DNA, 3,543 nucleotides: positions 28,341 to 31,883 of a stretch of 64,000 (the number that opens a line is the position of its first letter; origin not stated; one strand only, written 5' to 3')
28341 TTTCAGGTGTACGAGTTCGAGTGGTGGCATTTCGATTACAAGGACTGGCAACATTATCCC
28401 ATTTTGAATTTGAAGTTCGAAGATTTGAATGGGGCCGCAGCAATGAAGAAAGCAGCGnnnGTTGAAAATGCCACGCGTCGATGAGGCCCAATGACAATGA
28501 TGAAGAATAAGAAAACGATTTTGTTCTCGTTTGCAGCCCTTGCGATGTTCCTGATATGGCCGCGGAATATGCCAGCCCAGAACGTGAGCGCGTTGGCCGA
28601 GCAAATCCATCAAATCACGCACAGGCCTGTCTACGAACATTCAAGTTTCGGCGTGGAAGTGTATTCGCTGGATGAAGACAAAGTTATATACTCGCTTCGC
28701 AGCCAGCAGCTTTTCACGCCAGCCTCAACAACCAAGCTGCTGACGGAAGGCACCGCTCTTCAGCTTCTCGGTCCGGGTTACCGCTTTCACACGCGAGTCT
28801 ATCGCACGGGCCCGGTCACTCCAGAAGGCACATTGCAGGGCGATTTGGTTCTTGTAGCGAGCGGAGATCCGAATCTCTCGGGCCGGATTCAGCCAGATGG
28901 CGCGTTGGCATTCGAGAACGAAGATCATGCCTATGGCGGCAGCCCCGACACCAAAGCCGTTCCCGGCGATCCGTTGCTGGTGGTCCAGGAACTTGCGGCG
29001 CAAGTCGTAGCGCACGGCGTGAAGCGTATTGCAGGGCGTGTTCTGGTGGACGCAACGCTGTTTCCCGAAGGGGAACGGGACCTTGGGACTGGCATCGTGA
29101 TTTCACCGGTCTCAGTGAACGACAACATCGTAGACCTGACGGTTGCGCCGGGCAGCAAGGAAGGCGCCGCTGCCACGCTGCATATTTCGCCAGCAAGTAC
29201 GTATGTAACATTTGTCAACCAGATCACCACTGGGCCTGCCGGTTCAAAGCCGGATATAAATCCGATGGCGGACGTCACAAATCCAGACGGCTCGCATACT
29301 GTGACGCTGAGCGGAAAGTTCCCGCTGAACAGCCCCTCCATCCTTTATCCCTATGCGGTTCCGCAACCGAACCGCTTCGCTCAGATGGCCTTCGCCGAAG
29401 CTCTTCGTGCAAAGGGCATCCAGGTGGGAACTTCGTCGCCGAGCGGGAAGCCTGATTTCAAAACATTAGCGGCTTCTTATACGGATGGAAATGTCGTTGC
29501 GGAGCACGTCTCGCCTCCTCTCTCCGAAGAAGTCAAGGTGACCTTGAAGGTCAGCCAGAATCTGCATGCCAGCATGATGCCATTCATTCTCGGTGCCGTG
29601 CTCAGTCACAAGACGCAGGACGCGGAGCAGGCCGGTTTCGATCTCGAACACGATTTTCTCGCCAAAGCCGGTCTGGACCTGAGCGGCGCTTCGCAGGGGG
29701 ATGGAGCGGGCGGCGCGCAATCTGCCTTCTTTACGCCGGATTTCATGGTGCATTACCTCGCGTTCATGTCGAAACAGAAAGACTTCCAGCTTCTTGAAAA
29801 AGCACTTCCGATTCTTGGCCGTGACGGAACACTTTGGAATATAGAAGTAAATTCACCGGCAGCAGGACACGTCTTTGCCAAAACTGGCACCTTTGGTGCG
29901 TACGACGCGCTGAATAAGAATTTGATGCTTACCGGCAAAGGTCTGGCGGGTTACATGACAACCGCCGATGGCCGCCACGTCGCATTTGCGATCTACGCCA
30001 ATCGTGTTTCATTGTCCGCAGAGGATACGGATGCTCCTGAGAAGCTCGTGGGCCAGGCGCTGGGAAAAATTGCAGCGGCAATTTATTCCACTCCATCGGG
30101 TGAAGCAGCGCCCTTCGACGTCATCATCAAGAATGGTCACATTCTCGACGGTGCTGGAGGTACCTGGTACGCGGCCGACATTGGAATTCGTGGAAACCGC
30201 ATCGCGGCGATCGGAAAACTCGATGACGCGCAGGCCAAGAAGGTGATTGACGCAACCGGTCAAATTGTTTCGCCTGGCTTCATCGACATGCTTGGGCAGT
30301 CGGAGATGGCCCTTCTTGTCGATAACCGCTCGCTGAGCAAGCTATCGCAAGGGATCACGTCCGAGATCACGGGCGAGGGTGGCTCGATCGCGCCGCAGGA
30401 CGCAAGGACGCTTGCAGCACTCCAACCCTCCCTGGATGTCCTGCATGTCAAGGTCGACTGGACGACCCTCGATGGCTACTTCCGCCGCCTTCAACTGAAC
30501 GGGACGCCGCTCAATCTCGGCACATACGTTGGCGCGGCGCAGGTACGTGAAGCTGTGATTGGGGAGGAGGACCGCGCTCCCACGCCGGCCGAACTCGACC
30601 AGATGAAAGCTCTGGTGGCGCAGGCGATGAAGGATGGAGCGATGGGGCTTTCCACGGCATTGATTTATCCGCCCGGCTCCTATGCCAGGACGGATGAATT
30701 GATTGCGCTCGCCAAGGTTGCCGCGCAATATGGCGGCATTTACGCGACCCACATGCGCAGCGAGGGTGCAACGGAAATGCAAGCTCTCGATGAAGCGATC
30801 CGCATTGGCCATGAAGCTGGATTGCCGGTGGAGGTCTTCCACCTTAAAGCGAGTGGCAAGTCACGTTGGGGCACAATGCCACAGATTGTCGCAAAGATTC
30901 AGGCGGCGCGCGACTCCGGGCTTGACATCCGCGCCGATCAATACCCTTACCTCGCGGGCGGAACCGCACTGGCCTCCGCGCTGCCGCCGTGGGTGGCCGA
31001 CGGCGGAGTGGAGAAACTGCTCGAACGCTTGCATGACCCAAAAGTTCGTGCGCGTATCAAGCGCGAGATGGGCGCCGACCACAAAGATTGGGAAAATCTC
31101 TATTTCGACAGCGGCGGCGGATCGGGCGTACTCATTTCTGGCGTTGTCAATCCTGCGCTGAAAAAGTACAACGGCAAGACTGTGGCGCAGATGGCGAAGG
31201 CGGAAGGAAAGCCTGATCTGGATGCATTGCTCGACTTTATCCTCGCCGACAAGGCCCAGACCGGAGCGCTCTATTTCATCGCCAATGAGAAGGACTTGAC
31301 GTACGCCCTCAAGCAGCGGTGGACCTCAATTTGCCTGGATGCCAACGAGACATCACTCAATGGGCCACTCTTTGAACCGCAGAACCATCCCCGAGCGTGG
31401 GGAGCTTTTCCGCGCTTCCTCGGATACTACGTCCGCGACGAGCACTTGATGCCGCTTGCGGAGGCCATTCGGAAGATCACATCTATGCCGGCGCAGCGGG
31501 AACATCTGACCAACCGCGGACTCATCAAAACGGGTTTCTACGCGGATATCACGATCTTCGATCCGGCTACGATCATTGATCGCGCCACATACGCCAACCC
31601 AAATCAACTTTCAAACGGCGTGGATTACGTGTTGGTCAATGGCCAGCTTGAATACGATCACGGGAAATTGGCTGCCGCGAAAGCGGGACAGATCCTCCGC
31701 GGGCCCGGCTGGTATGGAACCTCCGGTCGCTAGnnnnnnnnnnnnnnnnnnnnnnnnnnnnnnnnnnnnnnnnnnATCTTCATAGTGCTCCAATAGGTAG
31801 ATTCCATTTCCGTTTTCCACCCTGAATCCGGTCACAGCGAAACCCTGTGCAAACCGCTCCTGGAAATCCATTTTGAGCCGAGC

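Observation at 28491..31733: In-frame fusion of a PBP4/DacB-type DD-peptidase with a D-aminoacylase-like amidohydrolase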

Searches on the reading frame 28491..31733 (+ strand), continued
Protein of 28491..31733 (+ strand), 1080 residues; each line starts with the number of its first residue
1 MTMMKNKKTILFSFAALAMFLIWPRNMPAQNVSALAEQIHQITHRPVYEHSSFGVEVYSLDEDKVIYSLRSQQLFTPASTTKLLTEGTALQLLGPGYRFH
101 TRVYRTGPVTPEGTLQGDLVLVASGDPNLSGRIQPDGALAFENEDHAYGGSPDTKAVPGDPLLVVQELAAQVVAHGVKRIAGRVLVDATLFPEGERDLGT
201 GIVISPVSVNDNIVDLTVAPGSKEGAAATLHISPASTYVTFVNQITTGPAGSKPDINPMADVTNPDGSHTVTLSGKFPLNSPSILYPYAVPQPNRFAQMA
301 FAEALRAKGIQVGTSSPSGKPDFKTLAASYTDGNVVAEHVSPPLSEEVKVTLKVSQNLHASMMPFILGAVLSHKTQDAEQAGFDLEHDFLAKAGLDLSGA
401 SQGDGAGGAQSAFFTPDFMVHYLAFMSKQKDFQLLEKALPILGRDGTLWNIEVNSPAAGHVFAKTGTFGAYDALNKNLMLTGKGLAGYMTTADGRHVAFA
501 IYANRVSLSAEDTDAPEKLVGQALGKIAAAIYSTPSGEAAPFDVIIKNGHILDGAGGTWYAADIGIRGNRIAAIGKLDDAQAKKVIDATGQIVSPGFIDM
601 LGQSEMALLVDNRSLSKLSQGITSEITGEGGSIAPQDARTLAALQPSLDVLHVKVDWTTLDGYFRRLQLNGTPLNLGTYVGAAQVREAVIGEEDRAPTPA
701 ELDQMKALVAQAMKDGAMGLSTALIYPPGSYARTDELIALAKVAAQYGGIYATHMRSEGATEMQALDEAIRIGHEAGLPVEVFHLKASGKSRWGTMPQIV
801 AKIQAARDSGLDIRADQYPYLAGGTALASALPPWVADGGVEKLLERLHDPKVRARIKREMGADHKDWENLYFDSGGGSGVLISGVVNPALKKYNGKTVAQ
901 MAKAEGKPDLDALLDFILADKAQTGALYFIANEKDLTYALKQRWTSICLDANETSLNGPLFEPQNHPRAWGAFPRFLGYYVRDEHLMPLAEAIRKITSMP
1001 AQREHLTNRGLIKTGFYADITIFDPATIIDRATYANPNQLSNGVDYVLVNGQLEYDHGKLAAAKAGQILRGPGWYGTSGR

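Call 71: fold_search(model_id=the predicted structure, library=pdb)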
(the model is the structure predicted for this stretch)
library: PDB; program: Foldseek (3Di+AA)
matches with E <= 10: 1696; with E <= 0.001: 231
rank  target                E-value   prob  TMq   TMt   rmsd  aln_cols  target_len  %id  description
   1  9gv8                  6.4e-37  1.00  0.39  0.85   4.0       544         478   29  N-Acyl-D-amino-acid deacylase (D-acylase) from Klebsiella pneumoniae in the absence of glycerol (released 2025-06-18)
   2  1m7j                  1.2e-36  1.00  0.38  0.82   4.6       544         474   31  Crystal structure of D-aminoacylase defines a novel subset of amidohydrolases (released 2003-02-25)
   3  1rjq                  3.7e-36  1.00  0.38  0.82   4.7       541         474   31  The crystal structure of the D-aminoacylase mutant D366A (released 2004-04-20)
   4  9g5m                  9.5e-36  1.00  0.40  0.86   4.0       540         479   30  N-Acyl-D-amino-acid deacylase (D-acylase) from Klebsiella pneumoniae in an open conformation (released 2025-06-18)
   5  1v4y                  1.2e-35  1.00  0.38  0.82   4.8       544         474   31  The functional role of the binuclear metal center in D-aminoacylase. One-metal activation and second-metal attenuation (released 2004-04-20)
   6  9kb1                  4.4e-35  1.00  0.39  0.84   4.5       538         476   27  The Structure of the Carbohydrate Deacetylase PpOngB from Pseudoalteromonas prydzensis ACAM 620. (released 2025-03-19)
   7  3gip_A                5.5e-35  1.00  0.38  0.83   4.9       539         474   29  Crystal structure of N-acyl-D-Glutamate Deacylase from Bordetella Bronchiseptica complexed with zinc, acetate and form (released 2009-09-01)
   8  9kb4                  1.1e-34  1.00  0.39  0.84   4.3       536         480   27  The structure of the PpOngB-citrate (released 2025-10-08)
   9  1w79_A                1.2e-34  1.00  0.36  0.81   4.6       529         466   25  Crystal structure of the DD-transpeptidase-carboxypeptidase from Actinomadura R39 (released 2005-06-28)
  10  9kb3                  2.0e-34  1.00  0.38  0.81   4.9       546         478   27  The structure of the carbohydrate deacetylase inactive mutant PpOngB in complex with GlcNAc1A. (released 2025-03-19)
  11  1w79_B                5.5e-34  1.00  0.36  0.81   4.8       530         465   25  Crystal structure of the DD-transpeptidase-carboxypeptidase from Actinomadura R39 (released 2005-06-28)
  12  1w5d                  6.4e-33  1.00  0.36  0.81   5.2       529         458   25  Crystal structure of PBP4a from Bacillus subtilis (released 2005-12-07)
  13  4b4z_D                1.7e-32  1.00  0.36  0.81   4.5       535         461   27  Crystal structure of a complex between Actinomadura R39 DD-peptidase and a sulfonamide boronate inhibitor (released 2013-08-21)
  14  2ex2                  2.5e-30  1.00  0.34  0.77   5.6       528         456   23  Crystal structure of penicillin binding protein 4 (dacB) from Escherichia coli (released 2006-06-13)
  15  2ex6                  9.9e-30  1.00  0.34  0.75   5.3       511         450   23  Crystal structure of penicillin binding protein 4 (dacB) from Escherichia coli, complexed with ampicillin (released 2006-06-13)
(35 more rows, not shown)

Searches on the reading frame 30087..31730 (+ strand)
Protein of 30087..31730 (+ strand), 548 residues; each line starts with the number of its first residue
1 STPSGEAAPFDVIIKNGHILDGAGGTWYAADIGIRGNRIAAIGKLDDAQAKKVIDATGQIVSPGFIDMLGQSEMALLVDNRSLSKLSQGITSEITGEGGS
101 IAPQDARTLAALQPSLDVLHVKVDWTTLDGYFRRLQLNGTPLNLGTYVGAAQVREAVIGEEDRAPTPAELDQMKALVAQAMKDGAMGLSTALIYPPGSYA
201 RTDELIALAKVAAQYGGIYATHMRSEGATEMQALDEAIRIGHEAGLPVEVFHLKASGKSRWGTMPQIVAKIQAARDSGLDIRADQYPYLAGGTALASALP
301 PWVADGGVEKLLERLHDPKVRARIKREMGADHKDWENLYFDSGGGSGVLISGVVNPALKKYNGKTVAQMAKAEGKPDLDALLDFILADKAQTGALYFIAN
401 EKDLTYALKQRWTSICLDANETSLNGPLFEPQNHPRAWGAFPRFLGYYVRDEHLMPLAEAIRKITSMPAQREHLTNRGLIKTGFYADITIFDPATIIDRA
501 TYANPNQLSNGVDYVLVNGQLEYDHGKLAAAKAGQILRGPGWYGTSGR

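Call 6: search_solved_structures(query=window:30087-31730:+, max_evalue=0.001, show_alignments=3)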
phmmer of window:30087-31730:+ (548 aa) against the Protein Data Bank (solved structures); distinct sequences matched with E-value up to 0.001: 24.
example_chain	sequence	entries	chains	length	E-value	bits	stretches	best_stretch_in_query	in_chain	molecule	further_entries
1rjp_A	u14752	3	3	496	8.9e-84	285.2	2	5-296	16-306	D-aminoacylase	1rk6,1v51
1m7j_A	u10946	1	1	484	9.7e-84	285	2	6-296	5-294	D-aminoacylase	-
1rjq_A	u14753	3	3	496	2e-83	284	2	5-296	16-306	D-aminoacylase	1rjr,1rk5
1v4y_A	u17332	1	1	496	2.8e-82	280.2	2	5-296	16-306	D-aminoacylase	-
9g5m_A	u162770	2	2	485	6.5e-79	269.1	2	11-295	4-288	Amidohydrolase family protein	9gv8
3gip_A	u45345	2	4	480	1.6e-68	234.8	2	9-296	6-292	N-acyl-D-glutamate deacylase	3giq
9kb1_A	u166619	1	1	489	6.4e-66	226.2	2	8-295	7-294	PpOngB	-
9kb3_A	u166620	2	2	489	1.4e-65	225.1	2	8-295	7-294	Carbohydrate de-N-acetylated protein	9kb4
8je0_A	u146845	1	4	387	3.7e-12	48.8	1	10-95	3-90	Amidase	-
3e74_A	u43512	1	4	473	1.2e-06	30.6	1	9-68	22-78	Allantoinase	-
8hfd_A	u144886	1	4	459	1.8e-06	30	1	9-68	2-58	Allantoinase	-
3nqb_A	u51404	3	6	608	5.3e-06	28.5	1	9-92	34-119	Adenine deaminase 2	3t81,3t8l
2ics_A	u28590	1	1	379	2.2e-05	26.5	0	459-493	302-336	Adenine Deaminase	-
1gkp_A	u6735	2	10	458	0.00014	23.8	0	12-67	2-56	HYDANTOINASE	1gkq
6gde_A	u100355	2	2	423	0.0002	23.3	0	12-68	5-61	Dihydroorotase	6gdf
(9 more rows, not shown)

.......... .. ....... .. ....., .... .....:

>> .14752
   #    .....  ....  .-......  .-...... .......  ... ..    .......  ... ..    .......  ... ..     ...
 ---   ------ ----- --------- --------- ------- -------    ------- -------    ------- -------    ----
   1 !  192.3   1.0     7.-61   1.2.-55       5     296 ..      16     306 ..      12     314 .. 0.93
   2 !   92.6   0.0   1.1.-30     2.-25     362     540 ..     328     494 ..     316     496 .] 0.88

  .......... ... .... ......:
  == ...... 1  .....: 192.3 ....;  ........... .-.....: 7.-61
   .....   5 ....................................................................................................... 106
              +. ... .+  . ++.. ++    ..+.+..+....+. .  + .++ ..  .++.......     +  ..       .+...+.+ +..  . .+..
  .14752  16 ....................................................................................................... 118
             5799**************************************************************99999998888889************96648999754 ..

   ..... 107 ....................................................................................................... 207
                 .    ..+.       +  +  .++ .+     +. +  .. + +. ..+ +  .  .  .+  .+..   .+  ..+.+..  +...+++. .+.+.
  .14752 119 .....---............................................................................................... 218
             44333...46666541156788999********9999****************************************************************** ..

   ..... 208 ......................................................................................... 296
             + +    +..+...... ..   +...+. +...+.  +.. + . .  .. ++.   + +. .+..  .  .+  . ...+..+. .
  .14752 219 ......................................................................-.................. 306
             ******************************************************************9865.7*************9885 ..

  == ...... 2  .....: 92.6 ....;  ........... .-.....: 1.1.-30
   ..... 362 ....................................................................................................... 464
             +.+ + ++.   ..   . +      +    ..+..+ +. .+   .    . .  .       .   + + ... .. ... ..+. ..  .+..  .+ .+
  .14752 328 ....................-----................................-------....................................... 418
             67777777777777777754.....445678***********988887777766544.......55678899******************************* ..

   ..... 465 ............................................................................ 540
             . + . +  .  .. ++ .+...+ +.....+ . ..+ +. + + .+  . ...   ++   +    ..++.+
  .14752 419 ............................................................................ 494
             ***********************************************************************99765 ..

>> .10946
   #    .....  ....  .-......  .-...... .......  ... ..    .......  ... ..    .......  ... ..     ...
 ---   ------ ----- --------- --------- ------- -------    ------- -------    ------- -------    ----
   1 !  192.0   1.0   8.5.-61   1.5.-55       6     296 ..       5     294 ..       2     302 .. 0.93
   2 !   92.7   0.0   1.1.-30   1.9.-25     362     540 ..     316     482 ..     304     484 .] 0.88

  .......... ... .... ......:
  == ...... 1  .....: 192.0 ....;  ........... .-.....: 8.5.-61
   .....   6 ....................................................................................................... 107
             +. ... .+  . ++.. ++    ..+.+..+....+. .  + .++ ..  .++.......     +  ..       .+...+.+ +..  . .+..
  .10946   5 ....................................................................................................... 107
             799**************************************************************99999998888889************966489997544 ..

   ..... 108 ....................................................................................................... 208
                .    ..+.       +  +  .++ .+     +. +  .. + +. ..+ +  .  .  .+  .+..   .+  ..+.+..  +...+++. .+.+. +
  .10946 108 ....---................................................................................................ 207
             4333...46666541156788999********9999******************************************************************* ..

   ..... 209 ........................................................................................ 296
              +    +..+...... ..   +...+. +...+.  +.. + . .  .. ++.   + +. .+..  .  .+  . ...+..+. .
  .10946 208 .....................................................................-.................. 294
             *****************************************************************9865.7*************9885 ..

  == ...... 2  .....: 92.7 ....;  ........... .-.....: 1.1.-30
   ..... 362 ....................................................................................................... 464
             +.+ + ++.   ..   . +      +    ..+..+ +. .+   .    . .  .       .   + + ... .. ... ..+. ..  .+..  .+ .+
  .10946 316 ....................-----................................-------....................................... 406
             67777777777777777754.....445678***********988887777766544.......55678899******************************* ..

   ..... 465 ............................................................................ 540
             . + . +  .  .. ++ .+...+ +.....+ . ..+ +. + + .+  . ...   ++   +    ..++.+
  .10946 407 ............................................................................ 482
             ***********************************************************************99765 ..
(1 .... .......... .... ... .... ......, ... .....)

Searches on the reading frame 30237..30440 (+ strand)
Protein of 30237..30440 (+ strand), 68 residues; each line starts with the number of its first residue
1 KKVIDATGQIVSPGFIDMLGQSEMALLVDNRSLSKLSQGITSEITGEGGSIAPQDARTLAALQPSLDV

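Call 25: search_solved_structures(query=window:30237-30440:+, max_evalue=0.01, show_alignments=5)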
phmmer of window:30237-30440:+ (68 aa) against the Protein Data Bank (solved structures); distinct sequences matched with E-value up to 0.01: 8.
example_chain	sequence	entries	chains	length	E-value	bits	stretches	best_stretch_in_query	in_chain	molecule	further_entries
1m7j_A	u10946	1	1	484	1.7e-05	28.2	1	3-54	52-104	D-aminoacylase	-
1rjq_A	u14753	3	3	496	1.7e-05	28.2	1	3-53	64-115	D-aminoacylase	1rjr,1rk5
1v4y_A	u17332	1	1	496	1.7e-05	28.2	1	3-53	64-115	D-aminoacylase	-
1rjp_A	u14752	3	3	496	1.7e-05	28.1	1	3-53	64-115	D-aminoacylase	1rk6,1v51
3gip_A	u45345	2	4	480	4.1e-05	27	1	4-62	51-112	N-acyl-D-glutamate deacylase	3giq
9g5m_A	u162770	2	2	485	0.00015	25.2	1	2-52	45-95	Amidohydrolase family protein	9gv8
9kb3_A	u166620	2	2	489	0.00023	24.6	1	4-55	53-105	Carbohydrate de-N-acetylated protein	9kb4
9kb1_A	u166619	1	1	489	0.00023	24.6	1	4-55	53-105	PpOngB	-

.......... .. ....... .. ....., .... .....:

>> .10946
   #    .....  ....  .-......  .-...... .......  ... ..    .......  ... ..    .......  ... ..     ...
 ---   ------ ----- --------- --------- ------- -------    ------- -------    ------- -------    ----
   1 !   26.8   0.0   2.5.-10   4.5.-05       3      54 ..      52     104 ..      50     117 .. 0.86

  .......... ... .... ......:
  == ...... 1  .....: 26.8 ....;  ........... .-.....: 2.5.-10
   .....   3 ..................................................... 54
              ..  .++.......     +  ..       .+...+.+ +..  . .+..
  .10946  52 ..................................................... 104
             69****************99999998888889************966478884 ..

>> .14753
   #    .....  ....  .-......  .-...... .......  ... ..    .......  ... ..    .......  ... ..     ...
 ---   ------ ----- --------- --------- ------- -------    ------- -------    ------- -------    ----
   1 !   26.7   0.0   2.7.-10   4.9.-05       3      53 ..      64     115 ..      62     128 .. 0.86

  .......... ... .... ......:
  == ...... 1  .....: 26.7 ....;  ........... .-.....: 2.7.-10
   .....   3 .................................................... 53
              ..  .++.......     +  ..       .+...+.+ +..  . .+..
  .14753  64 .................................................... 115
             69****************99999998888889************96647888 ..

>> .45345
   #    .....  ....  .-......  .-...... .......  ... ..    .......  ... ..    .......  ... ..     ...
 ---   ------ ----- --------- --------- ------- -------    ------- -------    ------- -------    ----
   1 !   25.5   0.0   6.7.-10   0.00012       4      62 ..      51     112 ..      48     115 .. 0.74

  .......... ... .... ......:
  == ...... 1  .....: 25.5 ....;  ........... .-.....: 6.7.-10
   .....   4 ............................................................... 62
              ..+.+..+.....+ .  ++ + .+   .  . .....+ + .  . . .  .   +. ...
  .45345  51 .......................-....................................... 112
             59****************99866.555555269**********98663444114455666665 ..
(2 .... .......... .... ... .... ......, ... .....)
